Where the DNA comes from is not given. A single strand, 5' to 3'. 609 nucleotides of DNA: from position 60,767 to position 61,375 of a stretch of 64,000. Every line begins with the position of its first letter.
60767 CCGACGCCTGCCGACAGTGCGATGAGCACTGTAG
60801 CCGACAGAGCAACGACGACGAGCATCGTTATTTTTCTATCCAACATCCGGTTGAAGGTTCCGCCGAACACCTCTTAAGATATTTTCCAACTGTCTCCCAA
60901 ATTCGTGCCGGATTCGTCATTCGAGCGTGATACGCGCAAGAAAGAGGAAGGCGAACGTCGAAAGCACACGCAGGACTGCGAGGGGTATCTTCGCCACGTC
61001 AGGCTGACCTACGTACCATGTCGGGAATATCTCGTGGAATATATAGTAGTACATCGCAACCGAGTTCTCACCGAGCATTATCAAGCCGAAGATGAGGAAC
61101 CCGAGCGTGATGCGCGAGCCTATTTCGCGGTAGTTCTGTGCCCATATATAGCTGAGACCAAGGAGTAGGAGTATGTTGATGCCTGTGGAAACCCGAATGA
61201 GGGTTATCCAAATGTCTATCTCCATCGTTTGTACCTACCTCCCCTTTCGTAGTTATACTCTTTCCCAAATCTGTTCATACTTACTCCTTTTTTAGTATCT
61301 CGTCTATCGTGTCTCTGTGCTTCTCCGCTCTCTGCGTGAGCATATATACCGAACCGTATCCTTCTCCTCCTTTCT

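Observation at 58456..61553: Co-directional unit: wHTH regulator, 3-TM protein, and an 804-aa secreted repeat / blue-copper / dockerin-like protein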

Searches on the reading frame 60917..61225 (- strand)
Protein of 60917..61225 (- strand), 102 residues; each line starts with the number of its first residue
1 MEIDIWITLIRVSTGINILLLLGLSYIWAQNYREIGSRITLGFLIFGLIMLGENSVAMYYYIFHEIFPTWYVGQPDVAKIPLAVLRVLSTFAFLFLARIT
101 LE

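Call 3: search_protein_families(library=pfam, proteins=[window:60917-61225:-], max_evalue=0.1)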
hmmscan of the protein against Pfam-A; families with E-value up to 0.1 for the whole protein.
window:60917-61225:- (102 aa): 0 families

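Call 4: search_protein_families(library=ncbifam, proteins=[window:60917-61225:-], max_evalue=0.1)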
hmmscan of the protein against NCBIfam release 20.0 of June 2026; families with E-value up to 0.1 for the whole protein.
window:60917-61225:- (102 aa): 0 families

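Call 7: find_homologous_proteins(query=window:60917-61225:-, max_evalue=0.01)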
Query window:60917-61225:- (102 aa): 2 proteins with E <= 0.01 among 9 candidates.
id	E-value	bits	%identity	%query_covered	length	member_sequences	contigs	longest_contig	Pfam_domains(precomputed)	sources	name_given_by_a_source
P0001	1.4e-58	213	100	100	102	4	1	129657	PF26119.1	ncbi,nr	ncbi:MAG: hypothetical protein U5J64_05800 [Halobacteriales archaeon]|nr:hypothetical protein [Halob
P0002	1.7e-50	187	81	100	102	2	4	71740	PF26119.1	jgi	-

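Call 8: find_encoding_contigs(protein=P0002, flank=10000, max_places=6)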
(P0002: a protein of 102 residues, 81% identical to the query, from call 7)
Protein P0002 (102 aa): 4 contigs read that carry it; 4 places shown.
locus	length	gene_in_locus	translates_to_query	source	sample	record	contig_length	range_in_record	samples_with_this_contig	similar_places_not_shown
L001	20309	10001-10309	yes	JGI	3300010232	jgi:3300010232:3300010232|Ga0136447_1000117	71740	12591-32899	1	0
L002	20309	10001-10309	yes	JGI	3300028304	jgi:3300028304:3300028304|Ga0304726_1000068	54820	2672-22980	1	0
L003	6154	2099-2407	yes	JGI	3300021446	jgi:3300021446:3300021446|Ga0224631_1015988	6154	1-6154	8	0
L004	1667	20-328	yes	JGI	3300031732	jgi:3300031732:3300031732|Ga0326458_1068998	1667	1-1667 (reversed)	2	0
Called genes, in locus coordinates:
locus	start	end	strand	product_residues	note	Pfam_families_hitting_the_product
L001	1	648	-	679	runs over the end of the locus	PF14551:MCM_N, PF17207:MCM_OB, PF00493:MCM, PF07728:AAA_5, PF01078:Mg_chelatase (weak), PF17855:MCM_lid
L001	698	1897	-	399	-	PF01145:Band_7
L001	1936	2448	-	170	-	-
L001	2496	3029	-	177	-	PF00252:Ribosomal_L16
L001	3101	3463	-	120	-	PF25213:HVO_A0261_N, PF01638:HxlR, PF12802:MarR_2 (weak)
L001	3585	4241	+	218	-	PF14512:TM1586_NiRdase (faint), PF00881:Nitroreductase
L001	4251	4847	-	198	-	-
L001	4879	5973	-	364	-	PF00005:ABC_tran, PF13304:AAA_21 (faint), PF08402:TOBE_2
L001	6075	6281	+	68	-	PF02597:ThiS (weak), PF21965:SAMP2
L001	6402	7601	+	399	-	PF12158:DUF3592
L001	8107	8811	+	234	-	PF13668:Ferritin_2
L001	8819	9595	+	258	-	PF23951:DUF7282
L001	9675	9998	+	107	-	PF24033:DUF7342 (weak), PF01022:HTH_5 (weak), PF12840:HTH_20, PF13412:HTH_24 (faint), PF14947:HTH_45 (weak)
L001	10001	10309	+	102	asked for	PF26119:DUF8036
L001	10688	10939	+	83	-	-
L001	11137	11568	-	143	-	PF11645:PDDEXK_5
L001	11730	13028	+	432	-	PF02878:PGM_PMM_I, PF02879:PGM_PMM_II, PF02880:PGM_PMM_III, PF00408:PGM_PMM_IV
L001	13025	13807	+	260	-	PF01798:Nop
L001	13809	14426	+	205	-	PF01269:Fibrillarin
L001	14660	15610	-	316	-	PF01063:Aminotran_4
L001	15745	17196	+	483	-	PF06745:ATPase, PF07088:GvpD_P-loop (faint), PF13481:AAA_25 (faint), PF23442:DUF7125 (faint), PF14417:MEDS (faint)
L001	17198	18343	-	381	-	PF00226:DnaJ, PF01556:DnaJ_C, PF00684:DnaJ_CXXCXGXG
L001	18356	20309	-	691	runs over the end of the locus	PF00012:HSP70, PF06723:MreB_Mbl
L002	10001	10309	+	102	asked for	PF26119:DUF8036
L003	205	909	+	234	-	PF13668:Ferritin_2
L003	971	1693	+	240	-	PF23951:DUF7282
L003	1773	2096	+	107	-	PF24033:DUF7342 (weak), PF01022:HTH_5 (weak), PF12840:HTH_20, PF13412:HTH_24 (faint), PF14947:HTH_45 (weak)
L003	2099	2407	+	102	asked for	PF26119:DUF8036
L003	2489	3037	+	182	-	-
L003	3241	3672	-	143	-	PF11645:PDDEXK_5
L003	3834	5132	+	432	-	PF02878:PGM_PMM_I, PF02879:PGM_PMM_II, PF02880:PGM_PMM_III, PF00408:PGM_PMM_IV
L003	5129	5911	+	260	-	PF01798:Nop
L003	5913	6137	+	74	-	PF01269:Fibrillarin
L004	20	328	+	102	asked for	PF26119:DUF8036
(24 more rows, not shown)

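Call 17: search_protein_representatives(protein=window:60917-61225:-)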
Query: 102 residues. Proteins with E-value up to 0.001 (for the whole library): 67; up to 1e-10: 16; up to 1e-30: 0. The best 67 are listed.
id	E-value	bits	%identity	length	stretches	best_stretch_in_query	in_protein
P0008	1.0e-20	90.1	47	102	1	5-100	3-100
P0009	2.9e-17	78.9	39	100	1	4-100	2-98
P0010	3.8e-14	69.0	39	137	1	4-100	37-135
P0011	6.0e-14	68.3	37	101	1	4-100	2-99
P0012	7.1e-14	68.1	38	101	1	4-100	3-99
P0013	1.8e-13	66.8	38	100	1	4-100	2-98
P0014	3.0e-13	66.1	45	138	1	4-72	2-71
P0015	9.8e-13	64.4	37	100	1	4-100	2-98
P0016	2.1e-12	63.4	40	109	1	5-76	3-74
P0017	3.1e-12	62.8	38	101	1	4-102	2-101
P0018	4.8e-12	62.2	37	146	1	4-82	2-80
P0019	8.6e-12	61.4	36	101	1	4-100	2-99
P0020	1.2e-11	60.9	42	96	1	6-100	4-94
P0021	2.2e-11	60.1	34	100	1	4-101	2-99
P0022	2.5e-11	59.9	35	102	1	4-100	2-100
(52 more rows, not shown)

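Call 24: find_related_loci(query=A4, collection=genome_contigs, flank=6000)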
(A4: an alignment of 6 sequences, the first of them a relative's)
Query A4 (101 aa) in genome_contigs; peptide patterns used: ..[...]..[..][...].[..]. (x = any residue, [..] = any of these).
87 stretches matched a pattern; 79 encode a relative of the query (tblastn E <= 1e-3); 79 distinct loci.
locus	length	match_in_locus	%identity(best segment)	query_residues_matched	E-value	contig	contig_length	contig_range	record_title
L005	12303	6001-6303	86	1-101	5e-55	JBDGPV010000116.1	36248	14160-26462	MAG: Haloferacaceae archaeon isolate DAL-9Gt_38m_75C3R c_000000000359, whole genome shotgun sequence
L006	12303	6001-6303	70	1-101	9e-46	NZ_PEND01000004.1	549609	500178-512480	Halegenticoccus soli strain SYSU A9-0 contig004, whole genome shotgun sequence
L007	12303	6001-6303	68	1-101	1e-42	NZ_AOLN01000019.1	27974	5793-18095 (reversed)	Haloferax mucosum ATCC BAA-1512 contig_19, whole genome shotgun sequence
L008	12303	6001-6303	68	1-101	6e-42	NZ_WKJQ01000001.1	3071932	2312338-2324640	Haloferax marinum strain MBLA0078 contig00001, whole genome shotgun sequence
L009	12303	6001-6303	66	1-101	5e-42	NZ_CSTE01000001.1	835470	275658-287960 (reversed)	Haloferax massiliensis strain Arc-Hr, whole genome shotgun sequence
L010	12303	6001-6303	65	1-101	4e-42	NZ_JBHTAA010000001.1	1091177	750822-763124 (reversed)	Haloferax namakaokahaiae strain DSM 29988 GCM70025341_13, whole genome shotgun sequence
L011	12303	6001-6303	65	1-101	1e-41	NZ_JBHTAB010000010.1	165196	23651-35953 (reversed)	Haloferax chudinovii strain DSM 26526 GCM70025340_24, whole genome shotgun sequence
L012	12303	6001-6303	65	1-101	1e-41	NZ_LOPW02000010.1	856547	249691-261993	Haloferax marisrubri strain SB3 scf100009, whole genome shotgun sequence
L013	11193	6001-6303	71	1-101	8e-42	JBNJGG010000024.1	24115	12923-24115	MAG: Halobacteriota archaeon isolate Y22_60dBSe2.bin.117 NODE_1961_length_24115_cov_4.745045, whole genome shotgun seque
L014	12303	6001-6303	65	1-101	1e-41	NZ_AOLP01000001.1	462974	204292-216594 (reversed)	Haloferax denitrificans ATCC 35960 contig_1, whole genome shotgun sequence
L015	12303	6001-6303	63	1-101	3e-41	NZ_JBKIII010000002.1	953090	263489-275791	Haloferax sp. DFSO60 DFSO60_ctg002, whole genome shotgun sequence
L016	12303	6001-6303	65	1-101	3e-41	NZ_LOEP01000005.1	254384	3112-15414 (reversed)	Haloferax sp. Q22 scaffold5, whole genome shotgun sequence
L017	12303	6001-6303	65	1-101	3e-41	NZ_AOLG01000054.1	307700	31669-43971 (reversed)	Haloferax prahovense DSM 18310 contig_54, whole genome shotgun sequence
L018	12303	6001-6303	65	1-101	3e-41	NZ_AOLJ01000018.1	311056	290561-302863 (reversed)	Haloferax gibbonsii ATCC 33959 contig_18, whole genome shotgun sequence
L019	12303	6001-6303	65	1-101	8e-41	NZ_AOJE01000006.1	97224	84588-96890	Halorubrum saccharovorum DSM 1137 contig_6, whole genome shotgun sequence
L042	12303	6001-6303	66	1-101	4e-34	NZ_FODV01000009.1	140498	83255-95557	Halogranum amylolyticum strain CGMCC 1.10121, whole genome shotgun sequence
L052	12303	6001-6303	59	1-101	1e-29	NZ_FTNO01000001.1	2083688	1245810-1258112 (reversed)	Haladaptatus litoreus strain CGMCC 1.7737, whole genome shotgun sequence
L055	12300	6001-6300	50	1-101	2e-25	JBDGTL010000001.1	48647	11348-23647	MAG: Halodesulfurarchaeum sp. isolate DAL-WCL_29_91C5R c_000000000347, whole genome shotgun sequence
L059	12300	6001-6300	51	1-101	5e-23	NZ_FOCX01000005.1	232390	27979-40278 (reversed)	Halorientalis persicus strain IBRC-M 10043, whole genome shotgun sequence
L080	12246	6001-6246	38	12-100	8e-13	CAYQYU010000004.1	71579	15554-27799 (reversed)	MAG TPA_asm: uncultured archaeon isolate SRP185896_co2_102 genome assembly, contig: NODE_87_length_71579_cov_7.084223, w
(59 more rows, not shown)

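Call 47: search_protein_families(library=pfam, proteins=[L001:8819-9595:+, L001:8107-8811:+, L052:6838-7584:+, L059:6364-7233:+, L042:6951-8432:+, L055:6368-7147:+, L018:6356-7219:-, L001:10688-10939:+, L003:2489-3037:+], max_evalue=0.01)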
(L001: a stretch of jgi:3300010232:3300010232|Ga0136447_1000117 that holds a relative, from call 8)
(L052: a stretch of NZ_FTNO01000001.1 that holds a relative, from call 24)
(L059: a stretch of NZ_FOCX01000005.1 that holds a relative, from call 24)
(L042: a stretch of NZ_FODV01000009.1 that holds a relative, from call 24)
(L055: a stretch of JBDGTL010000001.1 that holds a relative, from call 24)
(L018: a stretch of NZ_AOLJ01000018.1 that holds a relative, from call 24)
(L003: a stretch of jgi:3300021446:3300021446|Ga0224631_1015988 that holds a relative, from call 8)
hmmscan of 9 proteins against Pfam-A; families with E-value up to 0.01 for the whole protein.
L001:8819-9595:+ (258 aa): 1 family
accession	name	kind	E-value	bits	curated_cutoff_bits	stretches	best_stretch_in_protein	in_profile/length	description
PF23951.1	DUF7282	-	4.8e-30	104.5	27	1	75-175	2-100/112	Domain of unknown function (DUF7282)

L001:8107-8811:+ (234 aa): 2 families
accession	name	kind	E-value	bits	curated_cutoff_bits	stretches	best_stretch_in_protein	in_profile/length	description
PF13668.12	Ferritin_2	-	4.1e-39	134.3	24.7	1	54-205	1-136/138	Ferritin-like domain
PF10399.14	UCR_Fe-S_N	-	0.002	17.9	24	1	9-33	3-28/41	Ubiquitinol-cytochrome C reductase Fe-S subunit TAT signal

L052:6838-7584:+ (248 aa): 3 families
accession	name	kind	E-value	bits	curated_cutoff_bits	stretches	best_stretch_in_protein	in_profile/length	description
PF13668.12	Ferritin_2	-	7.9e-43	146.3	24.7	1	78-219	1-135/138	Ferritin-like domain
PF10518.14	TAT_signal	-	0.0017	18.6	22.7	1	30-48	3-21/21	TAT (twin-arginine translocation) pathway signal sequence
PF03232.19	COQ7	-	0.0056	16.8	23.5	0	169-219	4-55/169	Ubiquinone biosynthesis protein COQ7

L059:6364-7233:+ (289 aa): 2 families
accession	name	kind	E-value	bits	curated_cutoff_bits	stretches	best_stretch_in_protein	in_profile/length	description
PF14344.12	DUF4397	-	4.3e-49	166.4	30.6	2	87-205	1-119/119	Domain of unknown function (DUF4397)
PF13205.12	Big_5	-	0.0054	17.9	23.6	0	191-263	6-81/105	Bacterial Ig-like domain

L042:6951-8432:+ (493 aa): 15 families
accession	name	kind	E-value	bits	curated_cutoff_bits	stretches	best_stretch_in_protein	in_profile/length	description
PF14344.12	DUF4397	-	3.4e-108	357.1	30.6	4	57-173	1-119/119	Domain of unknown function (DUF4397)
PF07495.19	Y_Y_Y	-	3.5e-09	36.9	26.6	0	193-224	32-64/65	Y_Y_Y domain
PF11797.14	WxLIP_HBD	-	1.1e-07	32.4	28.9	0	94-125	101-132/138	WxL Interacting Protein, host binding domain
PF11182.14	AlgF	-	1.2e-07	31.8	34.4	0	148-207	21-74/179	Alginate O-acetyl transferase AlgF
PF22768.1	SPP1_Dit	-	1.2e-06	29.1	25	0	287-333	51-95/97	Siphovirus-type tail component, C-terminal domain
PF14900.11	DUF4493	-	1.7e-05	25.2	27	0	277-329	21-83/226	Domain of unknown function (DUF4493)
PF08522.16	BT_3987-like_N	-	0.00011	23.4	25.9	0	169-226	42-98/120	BT_3987-like, N-terminal domain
PF10518.14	TAT_signal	-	0.00015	22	22.7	1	20-39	2-21/21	TAT (twin-arginine translocation) pathway signal sequence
PF11008.14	DUF2846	-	0.0004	20.8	34.3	0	193-230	43-74/92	Protein of unknown function (DUF2846)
PF18099.7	CBM_35_2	-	0.00065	20.2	23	0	186-226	23-65/112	Carbohydrate binding module (family 35)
PF16967.11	TcfC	-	0.0017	18.3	29.4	0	307-337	37-66/68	E-set like domain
PF14660.12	DUF4458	-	0.0023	18.4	22.4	0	394-419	62-83/114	Domain of unknown function (DUF4458)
PF03829.18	PTSIIA_gutA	-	0.0023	18.3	25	0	101-140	37-76/113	PTS system glucitol/sorbitol-specific IIA component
PF17883.6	MBG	-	0.0047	17.8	23.3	0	82-125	46-87/97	MBG domain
PF24421.1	Ig_J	-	0.005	17.4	29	0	310-323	72-85/104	Tip attachment protein J, Ig-like domain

L055:6368-7147:+ (259 aa): 1 family
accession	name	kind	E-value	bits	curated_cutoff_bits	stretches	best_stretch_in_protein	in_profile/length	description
PF23951.1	DUF7282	-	1.2e-36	125.8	27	2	76-182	2-110/112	Domain of unknown function (DUF7282)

L018:6356-7219:- (287 aa): 4 families
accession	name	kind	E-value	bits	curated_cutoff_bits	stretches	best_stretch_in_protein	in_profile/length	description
PF00132.30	Hexapep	-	1.1e-12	47.5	27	1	231-264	2-35/36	Bacterial transferase hexapeptide (six repeats)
PF06426.19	SATase_N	-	0.00051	20.8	21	1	92-137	58-103/105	Serine acetyltransferase, N-terminal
PF25247.1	LbH_GLGC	-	0.0049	17.2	27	1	188-275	32-117/135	GLGC left-handed parallel beta-helix domain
PF25084.1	LbH_EIF2B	-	0.0085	16.5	54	0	232-263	17-53/105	EIF2B subunit epsilon LbH domain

L001:10688-10939:+ (83 aa): 0 families

L003:2489-3037:+ (182 aa): 2 families
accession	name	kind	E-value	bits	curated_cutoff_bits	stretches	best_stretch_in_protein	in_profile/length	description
PF13248.11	Zn_ribbon_3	-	0.0034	17.2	27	1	77-100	2-25/26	zinc-ribbon domain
PF01363.27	FYVE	-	0.0059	17.1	27.8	1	80-102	11-35/67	FYVE zinc finger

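Call 57: search_protein_families(library=pfam, alignment_id=A2, max_evalue=1)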
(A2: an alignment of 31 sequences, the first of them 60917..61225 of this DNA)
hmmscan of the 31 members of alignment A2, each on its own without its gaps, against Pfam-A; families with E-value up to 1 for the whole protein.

A. member 1, window:60917-61225:- (102 aa): 0 families

B. families by the number of members that match (of 31 scanned): 20 families
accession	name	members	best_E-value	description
PF14808.11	TMEM164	3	0.02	TMEM164 family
PF03203.19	MerC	3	0.27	MerC mercury resistance protein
PF20040.4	DUF6442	2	0.83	Family of unknown function (DUF6442)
PF04078.19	Rcd1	1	0.0035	Cell differentiation family, Rcd1-like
PF00810.23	ER_lumen_recept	1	0.042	ER lumen protein retaining receptor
PF19391.4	DUF5966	1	0.1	Family of unknown function (DUF5966)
PF12822.12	ECF_trnsprt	1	0.11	ECF transporter, substrate-specific component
PF09621.15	LcrR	1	0.13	Type III secretion system regulator (LcrR)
PF09307.15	MHC2-interact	1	0.14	CLIP, MHC2 interacting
PF03699.18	UPF0182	1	0.14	Uncharacterised protein family (UPF0182)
PF20444.3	DUF6703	1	0.16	Family of unknown function (DUF6703)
PF14023.12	Bestrophin-like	1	0.2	Bestrophin-like domain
PF17272.7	DUF5337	1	0.21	Family of unknown function (DUF5337)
PF19747.4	DUF6234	1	0.26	Family of unknown function (DUF6234)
PF13903.11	Claudin_2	1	0.26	PMP-22/EMP/MP20/Claudin tight junction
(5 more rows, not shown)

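Call 90: list_cluster_members(proteins=[L084:4827-5108:+, L084:5143-5553:+, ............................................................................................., L080:5656-5970:+])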
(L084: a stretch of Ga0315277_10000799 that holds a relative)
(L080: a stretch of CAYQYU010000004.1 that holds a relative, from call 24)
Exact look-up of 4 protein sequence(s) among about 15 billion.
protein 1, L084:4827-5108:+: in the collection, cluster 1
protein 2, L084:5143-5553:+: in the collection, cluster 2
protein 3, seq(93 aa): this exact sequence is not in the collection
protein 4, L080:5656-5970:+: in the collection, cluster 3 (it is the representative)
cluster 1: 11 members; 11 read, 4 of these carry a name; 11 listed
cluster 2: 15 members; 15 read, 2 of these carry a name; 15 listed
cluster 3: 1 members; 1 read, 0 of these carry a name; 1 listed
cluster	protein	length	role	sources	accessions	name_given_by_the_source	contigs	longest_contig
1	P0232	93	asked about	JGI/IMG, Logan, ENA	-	-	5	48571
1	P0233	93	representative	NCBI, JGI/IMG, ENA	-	DNA-binding transcriptional ArsR family regulator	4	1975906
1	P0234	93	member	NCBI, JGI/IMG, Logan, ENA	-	DNA-binding transcriptional ArsR family regulator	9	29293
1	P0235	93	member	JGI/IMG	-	DNA-binding transcriptional ArsR family regulator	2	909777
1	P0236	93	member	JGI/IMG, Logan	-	DNA-binding transcriptional ArsR family regulator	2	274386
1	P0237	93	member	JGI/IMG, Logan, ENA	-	-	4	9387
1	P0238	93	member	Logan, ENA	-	-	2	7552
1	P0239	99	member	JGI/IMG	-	-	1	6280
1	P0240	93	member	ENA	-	-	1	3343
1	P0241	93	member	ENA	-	-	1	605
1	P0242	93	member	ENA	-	-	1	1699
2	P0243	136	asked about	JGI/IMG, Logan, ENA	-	-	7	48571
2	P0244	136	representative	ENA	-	-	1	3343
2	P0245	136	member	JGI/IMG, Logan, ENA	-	hypothetical protein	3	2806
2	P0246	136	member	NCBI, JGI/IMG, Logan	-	hypothetical protein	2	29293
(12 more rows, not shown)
